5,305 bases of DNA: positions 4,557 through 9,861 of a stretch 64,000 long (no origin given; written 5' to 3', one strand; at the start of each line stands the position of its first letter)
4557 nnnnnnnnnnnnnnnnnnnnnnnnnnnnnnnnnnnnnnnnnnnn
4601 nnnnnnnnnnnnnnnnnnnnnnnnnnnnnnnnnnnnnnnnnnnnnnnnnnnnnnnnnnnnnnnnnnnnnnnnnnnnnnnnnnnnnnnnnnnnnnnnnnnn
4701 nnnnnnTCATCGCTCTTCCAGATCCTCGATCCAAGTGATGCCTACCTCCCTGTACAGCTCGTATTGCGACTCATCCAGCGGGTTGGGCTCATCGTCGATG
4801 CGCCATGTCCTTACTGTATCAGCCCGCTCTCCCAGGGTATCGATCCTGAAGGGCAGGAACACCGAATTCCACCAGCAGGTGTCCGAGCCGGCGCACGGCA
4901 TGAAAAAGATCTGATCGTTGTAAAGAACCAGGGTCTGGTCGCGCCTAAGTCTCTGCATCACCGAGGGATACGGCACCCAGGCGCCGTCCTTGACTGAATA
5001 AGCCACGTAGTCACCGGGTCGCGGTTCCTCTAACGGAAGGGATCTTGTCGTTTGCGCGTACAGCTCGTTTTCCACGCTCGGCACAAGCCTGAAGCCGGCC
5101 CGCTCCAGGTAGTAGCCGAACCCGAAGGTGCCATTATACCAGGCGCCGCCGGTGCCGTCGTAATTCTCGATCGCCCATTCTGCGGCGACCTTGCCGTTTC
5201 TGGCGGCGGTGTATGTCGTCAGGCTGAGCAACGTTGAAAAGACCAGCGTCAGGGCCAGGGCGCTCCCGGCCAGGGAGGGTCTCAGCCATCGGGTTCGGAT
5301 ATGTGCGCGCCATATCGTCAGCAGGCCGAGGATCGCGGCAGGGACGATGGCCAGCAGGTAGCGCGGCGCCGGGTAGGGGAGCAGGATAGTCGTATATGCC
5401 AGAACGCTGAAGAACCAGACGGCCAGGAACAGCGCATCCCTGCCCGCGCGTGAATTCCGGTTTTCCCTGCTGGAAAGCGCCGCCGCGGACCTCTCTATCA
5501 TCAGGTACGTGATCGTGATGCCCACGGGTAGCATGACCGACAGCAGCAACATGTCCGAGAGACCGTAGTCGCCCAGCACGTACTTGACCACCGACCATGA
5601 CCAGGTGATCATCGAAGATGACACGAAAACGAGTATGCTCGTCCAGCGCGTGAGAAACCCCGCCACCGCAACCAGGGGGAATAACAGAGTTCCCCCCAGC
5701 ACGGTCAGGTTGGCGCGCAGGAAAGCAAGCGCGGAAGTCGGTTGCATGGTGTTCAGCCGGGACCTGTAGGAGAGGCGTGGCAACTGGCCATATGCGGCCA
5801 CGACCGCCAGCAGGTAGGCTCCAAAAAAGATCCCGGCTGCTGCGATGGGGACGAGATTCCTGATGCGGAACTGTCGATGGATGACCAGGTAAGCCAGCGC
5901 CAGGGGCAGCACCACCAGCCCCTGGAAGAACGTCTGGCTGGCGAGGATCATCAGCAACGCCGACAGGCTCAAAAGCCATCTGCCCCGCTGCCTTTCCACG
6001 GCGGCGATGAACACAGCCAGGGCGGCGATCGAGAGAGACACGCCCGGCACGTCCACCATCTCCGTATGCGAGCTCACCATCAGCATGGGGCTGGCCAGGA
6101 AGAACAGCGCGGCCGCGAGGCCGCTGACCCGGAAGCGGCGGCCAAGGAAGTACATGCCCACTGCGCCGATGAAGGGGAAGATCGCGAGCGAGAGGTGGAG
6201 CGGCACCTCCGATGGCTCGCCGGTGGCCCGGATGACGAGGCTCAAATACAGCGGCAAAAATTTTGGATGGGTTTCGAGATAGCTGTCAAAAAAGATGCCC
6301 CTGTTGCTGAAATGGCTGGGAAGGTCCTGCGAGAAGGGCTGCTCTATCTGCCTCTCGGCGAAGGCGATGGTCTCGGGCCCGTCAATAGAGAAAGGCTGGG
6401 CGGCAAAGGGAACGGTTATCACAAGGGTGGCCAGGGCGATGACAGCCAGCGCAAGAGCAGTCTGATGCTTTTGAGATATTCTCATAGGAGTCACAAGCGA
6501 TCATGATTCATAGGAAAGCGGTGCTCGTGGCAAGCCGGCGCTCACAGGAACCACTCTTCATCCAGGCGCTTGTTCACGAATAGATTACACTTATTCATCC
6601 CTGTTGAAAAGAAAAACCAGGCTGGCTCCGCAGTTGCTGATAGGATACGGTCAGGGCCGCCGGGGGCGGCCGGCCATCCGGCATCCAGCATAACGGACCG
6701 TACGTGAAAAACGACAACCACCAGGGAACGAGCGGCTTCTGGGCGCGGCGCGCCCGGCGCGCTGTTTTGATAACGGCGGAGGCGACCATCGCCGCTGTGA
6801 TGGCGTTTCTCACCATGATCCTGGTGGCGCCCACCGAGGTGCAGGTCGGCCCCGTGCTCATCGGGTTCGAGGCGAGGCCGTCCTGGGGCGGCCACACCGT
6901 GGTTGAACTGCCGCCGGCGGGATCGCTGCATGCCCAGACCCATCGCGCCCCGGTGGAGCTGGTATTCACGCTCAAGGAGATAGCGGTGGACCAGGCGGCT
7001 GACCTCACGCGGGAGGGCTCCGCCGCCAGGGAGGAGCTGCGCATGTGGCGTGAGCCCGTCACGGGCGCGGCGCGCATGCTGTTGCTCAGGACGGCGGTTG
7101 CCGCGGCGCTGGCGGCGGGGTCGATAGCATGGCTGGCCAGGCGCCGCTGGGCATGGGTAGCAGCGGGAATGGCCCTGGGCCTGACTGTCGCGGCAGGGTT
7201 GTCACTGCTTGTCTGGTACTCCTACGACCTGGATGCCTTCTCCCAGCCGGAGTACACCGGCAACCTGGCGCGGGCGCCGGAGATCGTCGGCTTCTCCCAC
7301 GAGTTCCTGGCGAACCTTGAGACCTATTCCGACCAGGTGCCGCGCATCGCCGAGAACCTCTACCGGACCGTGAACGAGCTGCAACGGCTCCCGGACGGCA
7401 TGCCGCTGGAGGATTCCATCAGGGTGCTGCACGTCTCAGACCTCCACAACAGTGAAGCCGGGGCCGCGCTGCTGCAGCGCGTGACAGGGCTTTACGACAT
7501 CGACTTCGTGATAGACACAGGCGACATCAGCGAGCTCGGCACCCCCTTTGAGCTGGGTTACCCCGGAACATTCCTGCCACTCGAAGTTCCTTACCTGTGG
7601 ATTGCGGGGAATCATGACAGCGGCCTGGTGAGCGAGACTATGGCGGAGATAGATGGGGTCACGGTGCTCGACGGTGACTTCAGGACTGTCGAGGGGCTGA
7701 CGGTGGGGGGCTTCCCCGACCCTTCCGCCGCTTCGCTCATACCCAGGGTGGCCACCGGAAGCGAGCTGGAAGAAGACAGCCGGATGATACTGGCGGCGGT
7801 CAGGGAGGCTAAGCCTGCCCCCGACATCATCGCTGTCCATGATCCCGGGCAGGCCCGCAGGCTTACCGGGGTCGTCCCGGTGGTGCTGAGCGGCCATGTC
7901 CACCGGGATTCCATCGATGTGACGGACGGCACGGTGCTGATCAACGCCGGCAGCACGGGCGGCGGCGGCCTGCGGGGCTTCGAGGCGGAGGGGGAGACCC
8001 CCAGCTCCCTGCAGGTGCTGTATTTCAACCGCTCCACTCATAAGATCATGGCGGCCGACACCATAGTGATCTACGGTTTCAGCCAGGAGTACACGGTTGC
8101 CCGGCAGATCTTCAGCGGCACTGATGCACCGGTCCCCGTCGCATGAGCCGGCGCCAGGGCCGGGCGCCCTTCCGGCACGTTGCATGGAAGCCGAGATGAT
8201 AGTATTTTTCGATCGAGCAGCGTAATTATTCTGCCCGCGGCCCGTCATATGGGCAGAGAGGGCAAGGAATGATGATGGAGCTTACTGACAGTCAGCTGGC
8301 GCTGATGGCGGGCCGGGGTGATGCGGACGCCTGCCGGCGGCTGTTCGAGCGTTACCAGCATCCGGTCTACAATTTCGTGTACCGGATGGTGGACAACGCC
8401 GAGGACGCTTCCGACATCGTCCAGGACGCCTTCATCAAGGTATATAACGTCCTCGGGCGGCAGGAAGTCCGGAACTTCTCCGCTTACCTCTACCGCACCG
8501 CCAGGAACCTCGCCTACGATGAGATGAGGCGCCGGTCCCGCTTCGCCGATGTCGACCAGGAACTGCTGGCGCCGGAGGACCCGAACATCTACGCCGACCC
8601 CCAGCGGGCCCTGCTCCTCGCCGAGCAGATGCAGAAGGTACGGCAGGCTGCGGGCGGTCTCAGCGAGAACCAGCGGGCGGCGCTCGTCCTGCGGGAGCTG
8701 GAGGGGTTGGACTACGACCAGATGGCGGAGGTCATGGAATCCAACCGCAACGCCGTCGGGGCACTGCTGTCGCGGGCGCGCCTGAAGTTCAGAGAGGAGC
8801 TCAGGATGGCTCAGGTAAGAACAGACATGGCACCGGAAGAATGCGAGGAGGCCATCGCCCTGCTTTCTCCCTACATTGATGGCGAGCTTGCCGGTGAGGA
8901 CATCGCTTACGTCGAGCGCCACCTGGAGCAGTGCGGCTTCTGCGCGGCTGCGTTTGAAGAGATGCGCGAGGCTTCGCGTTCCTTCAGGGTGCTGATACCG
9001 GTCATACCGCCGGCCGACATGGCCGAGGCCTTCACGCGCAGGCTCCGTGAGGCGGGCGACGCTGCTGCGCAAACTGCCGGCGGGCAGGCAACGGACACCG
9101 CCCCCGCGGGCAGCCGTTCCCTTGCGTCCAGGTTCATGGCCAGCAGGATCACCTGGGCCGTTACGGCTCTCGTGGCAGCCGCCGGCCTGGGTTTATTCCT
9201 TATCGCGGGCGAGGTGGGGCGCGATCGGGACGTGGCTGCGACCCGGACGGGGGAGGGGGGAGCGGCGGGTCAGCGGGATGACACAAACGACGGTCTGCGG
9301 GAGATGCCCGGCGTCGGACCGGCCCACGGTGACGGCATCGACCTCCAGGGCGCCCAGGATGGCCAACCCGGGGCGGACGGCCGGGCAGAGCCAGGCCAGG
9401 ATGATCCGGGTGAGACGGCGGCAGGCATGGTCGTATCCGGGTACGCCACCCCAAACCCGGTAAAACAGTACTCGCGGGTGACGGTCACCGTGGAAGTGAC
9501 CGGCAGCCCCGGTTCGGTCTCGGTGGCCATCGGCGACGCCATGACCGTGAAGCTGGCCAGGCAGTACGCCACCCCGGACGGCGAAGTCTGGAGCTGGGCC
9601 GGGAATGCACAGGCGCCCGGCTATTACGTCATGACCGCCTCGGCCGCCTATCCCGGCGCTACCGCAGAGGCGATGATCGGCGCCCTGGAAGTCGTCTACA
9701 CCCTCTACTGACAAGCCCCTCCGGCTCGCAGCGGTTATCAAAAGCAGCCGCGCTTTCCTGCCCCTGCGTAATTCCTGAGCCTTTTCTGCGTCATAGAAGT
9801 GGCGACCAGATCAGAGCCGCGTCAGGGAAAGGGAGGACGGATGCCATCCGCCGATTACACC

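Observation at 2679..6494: Candidate dedicated glycosylation module: small Thr/Gly-rich membrane peptide next to two translationally coupled PMT-like GT-C glycosyltransferase paralogs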

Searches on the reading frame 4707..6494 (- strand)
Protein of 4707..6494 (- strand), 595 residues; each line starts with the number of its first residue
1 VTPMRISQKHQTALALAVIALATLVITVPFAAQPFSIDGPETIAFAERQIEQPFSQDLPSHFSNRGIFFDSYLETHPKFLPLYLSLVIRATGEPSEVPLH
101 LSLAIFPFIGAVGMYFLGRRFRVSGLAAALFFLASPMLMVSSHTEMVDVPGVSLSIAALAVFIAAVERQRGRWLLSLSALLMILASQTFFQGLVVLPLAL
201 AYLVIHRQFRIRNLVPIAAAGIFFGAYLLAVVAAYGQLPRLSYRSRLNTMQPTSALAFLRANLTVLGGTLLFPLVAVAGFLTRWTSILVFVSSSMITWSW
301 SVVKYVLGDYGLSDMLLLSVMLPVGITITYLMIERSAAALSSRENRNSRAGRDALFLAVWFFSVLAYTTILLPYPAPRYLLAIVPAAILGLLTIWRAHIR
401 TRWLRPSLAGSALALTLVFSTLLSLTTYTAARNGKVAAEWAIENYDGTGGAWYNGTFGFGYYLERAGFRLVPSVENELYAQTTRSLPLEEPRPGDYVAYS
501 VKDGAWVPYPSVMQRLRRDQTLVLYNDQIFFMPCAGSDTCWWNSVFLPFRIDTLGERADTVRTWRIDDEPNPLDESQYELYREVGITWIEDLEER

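Call 3: search_protein_families(library=pfam, proteins=[window:4707-6494:-], max_evalue=1)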
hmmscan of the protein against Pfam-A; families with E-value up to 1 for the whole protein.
window:4707-6494:- (595 aa): 1 family
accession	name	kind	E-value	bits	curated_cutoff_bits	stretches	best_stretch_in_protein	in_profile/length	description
PF13231.12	PMT_2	-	3.2e-09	37.6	26.1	1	76-230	2-155/160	Dolichyl-phosphate-mannose-protein mannosyltransferase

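Call 6: search_protein_families(library=ncbifam, proteins=[window:4707-6494:-], max_evalue=1)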
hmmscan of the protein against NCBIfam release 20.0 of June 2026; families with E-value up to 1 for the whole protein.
window:4707-6494:- (595 aa): 1 family
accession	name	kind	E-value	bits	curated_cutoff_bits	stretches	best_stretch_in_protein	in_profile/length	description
NF010271.0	PRK13718.1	subfamily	0.0059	16.7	94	1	277-346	10-77/84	conjugal transfer protein TrbE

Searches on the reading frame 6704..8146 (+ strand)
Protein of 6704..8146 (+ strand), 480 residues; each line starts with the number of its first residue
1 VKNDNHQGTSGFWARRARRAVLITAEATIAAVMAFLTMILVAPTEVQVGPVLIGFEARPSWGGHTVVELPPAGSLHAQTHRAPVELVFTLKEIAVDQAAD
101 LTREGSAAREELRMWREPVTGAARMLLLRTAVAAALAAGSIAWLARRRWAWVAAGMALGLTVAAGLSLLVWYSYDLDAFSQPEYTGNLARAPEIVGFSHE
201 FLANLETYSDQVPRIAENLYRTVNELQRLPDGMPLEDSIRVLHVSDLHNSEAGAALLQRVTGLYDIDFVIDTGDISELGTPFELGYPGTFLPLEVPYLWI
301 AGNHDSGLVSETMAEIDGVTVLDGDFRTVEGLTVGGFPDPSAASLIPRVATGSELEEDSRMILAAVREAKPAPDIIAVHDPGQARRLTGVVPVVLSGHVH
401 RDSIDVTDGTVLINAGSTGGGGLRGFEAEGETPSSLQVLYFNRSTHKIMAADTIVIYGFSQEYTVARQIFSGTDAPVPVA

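Call 3: search_protein_families(library=pfam, proteins=[window:6704-8146:+], max_evalue=1)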
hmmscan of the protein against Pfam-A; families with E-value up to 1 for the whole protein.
window:6704-8146:+ (480 aa): 2 families
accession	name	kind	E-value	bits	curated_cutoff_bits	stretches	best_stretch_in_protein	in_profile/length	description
PF12850.12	Metallophos_2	-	2.3e-10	41.1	27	1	240-420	2-137/154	Calcineurin-like phosphoesterase superfamily domain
PF00149.33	Metallophos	-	2e-09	38.6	21.5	1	239-401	1-190/191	Calcineurin-like phosphoesterase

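Call 6: search_protein_families(library=ncbifam, proteins=[window:6704-8146:+], max_evalue=1)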
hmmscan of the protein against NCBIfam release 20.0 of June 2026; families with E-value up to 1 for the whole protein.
window:6704-8146:+ (480 aa): 3 families
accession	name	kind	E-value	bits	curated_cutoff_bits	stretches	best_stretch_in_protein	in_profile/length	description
TIGR00040.1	yfcE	subfamily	7.4e-08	32.6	56.25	2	240-330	2-85/158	YfcE family phosphodiesterase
NF008359.0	PRK11148.1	equivalog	0.25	10.8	225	0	263-305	53-96/275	3',5'-cyclic-AMP phosphodiesterase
NF003413.0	PRK04778.1-7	equivalog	0.33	9.3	556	0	176-233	179-237/564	septation ring formation regulator EzrA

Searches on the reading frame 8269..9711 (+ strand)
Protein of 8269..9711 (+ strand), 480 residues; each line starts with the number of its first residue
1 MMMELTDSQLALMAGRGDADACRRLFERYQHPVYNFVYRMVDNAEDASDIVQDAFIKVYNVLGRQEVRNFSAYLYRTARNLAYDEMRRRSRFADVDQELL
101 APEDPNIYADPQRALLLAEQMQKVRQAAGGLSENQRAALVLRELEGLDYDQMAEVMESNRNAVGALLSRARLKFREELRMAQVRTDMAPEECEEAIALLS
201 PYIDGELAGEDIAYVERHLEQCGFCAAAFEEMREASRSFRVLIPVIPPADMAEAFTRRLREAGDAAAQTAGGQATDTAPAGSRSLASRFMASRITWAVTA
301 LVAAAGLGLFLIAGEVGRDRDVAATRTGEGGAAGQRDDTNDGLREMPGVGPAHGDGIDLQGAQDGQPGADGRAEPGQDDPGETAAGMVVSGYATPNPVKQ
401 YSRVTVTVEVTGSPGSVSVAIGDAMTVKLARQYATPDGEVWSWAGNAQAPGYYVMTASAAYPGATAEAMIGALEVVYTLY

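Call 6: search_protein_families(library=ncbifam, proteins=[window:8269-9711:+], max_evalue=1)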
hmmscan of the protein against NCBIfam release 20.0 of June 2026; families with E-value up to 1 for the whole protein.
window:8269-9711:+ (480 aa): 103 families (the best 25 are shown)
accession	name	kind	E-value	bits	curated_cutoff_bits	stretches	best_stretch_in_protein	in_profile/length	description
NF004113.0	PRK05602.1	equivalog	4e-29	101.7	208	1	4-184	29-207/211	RNA polymerase sigma factor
NF058625.1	sigma_PG0214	equivalog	5.8e-29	101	130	1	27-181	11-164/170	GFO_1088 family ECF-type sigma factor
TIGR02937.1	sigma70-ECF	superfamily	3.6e-27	95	42.9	1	20-178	1-165/165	sigma-70 family RNA polymerase sigma factor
TIGR02985.1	Sig70_bacteroi1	subfamily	1.6e-25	90.2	126.4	1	22-178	3-162/162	RNA polymerase sigma-70 factor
NF009166.1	PRK12513.1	equivalog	2.1e-25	89.6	206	1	4-181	6-189/193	RNA polymerase sigma factor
TIGR02950.1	SigM_subfam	subfamily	3.4e-23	82.2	147.95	1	25-177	5-157/159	RNA polymerase sigma factor, SigM family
TIGR02939.1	RpoE_Sigma70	equivalog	6e-23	81.9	236.15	1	6-179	6-187/190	RNA polymerase sigma factor RpoE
TIGR02952.1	Sig70_famx2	equivalog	7.7e-23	81.2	206.45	1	16-173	7-165/170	ECF subfamily RNA polymerase sigma factor, BldN family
NF007223.0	PRK09641.1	equivalog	1.4e-22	80.5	209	1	3-179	1-185/187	RNA polymerase sigma factor SigW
NF009176.0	PRK12524.1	equivalog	1.9e-22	80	264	1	4-176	10-182/196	RNA polymerase sigma factor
NF009171.0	PRK12518.1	equivalog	1.3e-21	77.3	208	1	4-180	11-186/191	RNA polymerase sigma factor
NF009190.0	PRK12538.1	equivalog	5.2e-21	75.4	303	1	8-181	51-222/233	RNA polymerase sigma factor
TIGR02948.1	SigW_bacill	equivalog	3.8e-19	69.5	243.1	1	13-179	11-185/187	RNA polymerase sigma factor SigW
TIGR02983.1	SigE-fam_strep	subfamily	4.9e-19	68.8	141.55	1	19-179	5-159/162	SigE family RNA polymerase sigma factor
NF007214.0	PRK09636.1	subfamily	6.5e-19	68.2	271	1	23-187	7-172/293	RNA polymerase sigma factor SigJ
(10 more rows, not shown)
